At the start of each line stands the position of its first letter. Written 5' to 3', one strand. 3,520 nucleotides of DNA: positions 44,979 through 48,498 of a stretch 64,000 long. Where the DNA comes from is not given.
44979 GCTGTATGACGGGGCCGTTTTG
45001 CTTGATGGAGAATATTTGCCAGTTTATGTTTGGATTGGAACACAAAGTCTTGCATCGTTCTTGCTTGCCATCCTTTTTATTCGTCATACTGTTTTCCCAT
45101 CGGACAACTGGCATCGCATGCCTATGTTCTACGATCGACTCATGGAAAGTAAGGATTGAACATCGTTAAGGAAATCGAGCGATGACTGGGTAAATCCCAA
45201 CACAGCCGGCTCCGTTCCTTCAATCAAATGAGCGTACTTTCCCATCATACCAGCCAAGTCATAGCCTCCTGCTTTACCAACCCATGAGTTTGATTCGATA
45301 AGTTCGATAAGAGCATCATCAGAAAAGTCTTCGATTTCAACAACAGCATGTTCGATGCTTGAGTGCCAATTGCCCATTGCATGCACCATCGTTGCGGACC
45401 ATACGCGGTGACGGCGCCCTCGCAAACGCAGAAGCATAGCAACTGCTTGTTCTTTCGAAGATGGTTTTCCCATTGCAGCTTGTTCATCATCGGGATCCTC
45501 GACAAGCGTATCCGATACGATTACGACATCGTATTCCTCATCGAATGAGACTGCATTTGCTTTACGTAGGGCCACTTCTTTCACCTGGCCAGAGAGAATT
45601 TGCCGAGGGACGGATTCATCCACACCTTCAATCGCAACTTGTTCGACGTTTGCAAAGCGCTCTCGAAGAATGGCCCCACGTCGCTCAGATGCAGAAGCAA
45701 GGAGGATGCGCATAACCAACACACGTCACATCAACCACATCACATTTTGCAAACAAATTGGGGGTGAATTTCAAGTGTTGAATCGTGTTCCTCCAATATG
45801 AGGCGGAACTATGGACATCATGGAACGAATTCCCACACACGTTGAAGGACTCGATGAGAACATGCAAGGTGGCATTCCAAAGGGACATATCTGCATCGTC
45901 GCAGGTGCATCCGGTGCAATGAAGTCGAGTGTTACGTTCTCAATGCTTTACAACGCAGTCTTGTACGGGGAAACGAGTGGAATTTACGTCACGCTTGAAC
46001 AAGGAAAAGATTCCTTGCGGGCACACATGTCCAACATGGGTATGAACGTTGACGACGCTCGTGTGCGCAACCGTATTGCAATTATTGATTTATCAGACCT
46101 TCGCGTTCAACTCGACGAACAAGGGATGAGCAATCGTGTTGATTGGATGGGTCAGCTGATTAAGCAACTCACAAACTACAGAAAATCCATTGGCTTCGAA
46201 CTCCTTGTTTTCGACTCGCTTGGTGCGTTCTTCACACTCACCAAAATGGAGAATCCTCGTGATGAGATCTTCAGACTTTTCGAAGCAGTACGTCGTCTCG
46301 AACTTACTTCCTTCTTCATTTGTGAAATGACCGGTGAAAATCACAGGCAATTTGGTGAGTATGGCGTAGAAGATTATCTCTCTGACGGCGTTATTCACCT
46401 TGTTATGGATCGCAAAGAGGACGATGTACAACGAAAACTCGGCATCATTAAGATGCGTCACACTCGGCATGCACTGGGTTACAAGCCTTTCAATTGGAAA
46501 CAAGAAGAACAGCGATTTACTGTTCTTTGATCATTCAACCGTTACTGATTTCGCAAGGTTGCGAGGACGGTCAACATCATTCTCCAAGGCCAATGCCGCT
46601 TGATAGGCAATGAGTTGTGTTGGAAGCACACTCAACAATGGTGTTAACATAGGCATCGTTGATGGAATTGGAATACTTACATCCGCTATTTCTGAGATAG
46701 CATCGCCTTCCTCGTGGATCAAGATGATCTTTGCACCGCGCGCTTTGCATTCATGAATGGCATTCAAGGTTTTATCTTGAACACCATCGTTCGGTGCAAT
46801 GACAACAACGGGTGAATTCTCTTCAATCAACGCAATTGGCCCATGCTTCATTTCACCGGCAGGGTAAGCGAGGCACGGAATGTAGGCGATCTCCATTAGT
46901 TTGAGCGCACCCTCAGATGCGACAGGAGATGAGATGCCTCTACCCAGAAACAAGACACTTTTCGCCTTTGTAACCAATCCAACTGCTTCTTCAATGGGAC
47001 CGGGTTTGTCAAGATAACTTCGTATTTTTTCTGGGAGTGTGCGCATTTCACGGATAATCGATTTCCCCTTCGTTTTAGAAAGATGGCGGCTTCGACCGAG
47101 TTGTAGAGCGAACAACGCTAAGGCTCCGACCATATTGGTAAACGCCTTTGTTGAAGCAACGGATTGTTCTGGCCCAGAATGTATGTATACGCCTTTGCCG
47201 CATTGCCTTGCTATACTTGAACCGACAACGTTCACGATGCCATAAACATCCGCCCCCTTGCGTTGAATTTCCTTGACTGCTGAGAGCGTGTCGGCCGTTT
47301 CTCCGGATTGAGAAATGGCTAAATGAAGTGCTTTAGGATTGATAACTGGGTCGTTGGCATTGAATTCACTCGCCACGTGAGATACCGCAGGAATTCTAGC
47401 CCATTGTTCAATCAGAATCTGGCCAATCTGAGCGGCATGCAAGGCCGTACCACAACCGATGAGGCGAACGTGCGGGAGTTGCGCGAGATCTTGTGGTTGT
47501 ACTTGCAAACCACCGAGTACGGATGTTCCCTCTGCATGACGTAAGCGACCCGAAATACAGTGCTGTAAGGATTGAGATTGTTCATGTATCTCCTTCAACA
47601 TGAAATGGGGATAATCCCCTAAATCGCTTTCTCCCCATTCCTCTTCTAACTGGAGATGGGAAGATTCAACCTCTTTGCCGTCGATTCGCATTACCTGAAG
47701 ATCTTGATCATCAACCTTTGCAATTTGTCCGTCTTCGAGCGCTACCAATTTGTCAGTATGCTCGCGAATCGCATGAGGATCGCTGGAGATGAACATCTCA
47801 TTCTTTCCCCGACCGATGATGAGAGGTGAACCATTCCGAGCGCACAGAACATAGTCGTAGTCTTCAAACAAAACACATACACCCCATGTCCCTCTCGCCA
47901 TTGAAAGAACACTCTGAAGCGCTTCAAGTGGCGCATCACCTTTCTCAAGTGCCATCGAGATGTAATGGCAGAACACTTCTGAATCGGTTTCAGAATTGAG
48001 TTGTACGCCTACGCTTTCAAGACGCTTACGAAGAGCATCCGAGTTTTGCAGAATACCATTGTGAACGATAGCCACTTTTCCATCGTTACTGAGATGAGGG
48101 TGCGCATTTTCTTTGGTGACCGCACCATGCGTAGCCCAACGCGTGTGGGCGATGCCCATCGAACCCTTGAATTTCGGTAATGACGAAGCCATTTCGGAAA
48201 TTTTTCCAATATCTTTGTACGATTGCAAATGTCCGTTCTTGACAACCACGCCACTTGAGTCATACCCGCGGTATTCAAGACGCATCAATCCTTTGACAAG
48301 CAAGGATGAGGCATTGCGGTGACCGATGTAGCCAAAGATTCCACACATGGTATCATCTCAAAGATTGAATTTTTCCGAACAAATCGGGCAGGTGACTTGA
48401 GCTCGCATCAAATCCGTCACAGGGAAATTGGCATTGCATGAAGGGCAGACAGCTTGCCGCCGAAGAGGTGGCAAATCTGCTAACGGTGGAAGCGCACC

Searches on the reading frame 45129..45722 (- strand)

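Call 47: search_protein_families(library=pfam, proteins=[window:45129-45722:-], max_evalue=0.001)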
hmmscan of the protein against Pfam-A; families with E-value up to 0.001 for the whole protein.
window:45129-45722:- (197 aa): 1 family
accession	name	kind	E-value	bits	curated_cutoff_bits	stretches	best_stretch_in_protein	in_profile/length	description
PF02545.19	Maf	-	1.6e-31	109.9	27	1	5-178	1-176/187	Maf-like protein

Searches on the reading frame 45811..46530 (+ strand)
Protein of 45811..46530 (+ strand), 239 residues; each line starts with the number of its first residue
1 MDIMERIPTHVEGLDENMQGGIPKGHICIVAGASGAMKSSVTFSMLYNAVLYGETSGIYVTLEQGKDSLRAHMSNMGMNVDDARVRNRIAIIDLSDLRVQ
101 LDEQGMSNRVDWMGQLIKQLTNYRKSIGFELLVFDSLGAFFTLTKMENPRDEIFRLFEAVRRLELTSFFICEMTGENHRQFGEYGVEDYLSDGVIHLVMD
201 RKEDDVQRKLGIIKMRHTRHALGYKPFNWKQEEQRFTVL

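Call 47: search_protein_families(library=pfam, proteins=[window:45811-46530:+], max_evalue=0.001)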
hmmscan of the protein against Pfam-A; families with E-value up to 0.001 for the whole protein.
window:45811-46530:+ (239 aa): 3 families
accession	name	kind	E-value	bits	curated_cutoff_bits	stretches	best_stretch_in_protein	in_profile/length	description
PF06745.19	ATPase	-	6e-46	157.1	26.6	1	7-228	1-218/231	KaiC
PF13481.12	AAA_25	-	5.5e-09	36.4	27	1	12-163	20-176/195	AAA domain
PF03796.21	DnaB_C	-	7.6e-05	22.6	27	1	7-88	2-82/255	DnaB-like helicase C terminal domain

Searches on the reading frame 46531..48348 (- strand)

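Call 17: search_protein_families(library=pfam, proteins=[window:46531-48348:-], max_evalue=0.00001)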
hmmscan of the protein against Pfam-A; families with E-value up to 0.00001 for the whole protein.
window:46531-48348:- (605 aa): 4 families
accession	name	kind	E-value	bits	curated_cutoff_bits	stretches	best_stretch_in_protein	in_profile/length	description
PF01380.27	SIS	-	1.3e-51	174.2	25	2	460-586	3-129/131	SIS domain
PF13522.11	GATase_6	-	9.2e-16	58.5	27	1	60-162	8-99/130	Glutamine amidotransferase domain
PF13537.11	GATase_7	-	1.3e-13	51.5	25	1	77-195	8-122/123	Glutamine amidotransferase domain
PF13230.11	GATase_4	-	1.1e-06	28.2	23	1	49-137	59-145/272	Glutamine amidotransferases class-II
